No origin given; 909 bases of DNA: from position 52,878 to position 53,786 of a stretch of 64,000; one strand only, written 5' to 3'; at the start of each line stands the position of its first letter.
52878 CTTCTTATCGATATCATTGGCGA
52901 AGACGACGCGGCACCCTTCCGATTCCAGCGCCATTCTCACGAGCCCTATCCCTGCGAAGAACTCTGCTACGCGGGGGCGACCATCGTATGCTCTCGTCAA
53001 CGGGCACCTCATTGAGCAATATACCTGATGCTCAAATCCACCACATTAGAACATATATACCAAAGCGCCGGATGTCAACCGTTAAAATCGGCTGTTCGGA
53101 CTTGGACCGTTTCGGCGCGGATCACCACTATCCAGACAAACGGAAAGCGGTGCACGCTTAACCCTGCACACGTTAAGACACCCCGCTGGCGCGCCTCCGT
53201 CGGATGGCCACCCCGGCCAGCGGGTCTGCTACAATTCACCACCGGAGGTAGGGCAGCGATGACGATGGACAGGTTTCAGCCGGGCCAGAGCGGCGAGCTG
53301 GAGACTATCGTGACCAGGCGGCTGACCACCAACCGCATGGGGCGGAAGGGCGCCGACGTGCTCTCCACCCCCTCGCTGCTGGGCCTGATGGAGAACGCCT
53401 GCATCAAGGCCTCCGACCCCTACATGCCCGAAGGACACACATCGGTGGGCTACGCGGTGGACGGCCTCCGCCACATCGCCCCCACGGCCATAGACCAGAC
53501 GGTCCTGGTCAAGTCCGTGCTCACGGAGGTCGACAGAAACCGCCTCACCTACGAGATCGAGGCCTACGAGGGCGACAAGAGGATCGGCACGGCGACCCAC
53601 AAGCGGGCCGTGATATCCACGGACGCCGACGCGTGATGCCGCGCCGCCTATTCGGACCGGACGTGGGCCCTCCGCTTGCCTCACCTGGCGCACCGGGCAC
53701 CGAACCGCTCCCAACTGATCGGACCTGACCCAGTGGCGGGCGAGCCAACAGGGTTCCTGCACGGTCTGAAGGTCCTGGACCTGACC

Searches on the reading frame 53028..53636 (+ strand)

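Call 3: search_protein_families(library=pfam, proteins=[window:53028-53636:+], max_evalue=0.1)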
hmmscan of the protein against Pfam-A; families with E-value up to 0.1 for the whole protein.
window:53028-53636:+ (202 aa): 2 families
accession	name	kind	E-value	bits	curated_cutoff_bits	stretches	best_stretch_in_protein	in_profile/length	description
PF22636.2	FlK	-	7.6e-29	100.3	27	1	95-198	1-102/103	Fluoroacetyl-CoA-specific thioesterase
PF03061.28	4HBT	-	0.0053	17.5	20.6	1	118-185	10-76/79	Thioesterase superfamily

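Call 4: search_protein_families(library=ncbifam, proteins=[window:53028-53636:+], max_evalue=0.1)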
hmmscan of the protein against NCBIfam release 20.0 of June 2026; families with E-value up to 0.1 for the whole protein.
window:53028-53636:+ (202 aa): 0 families
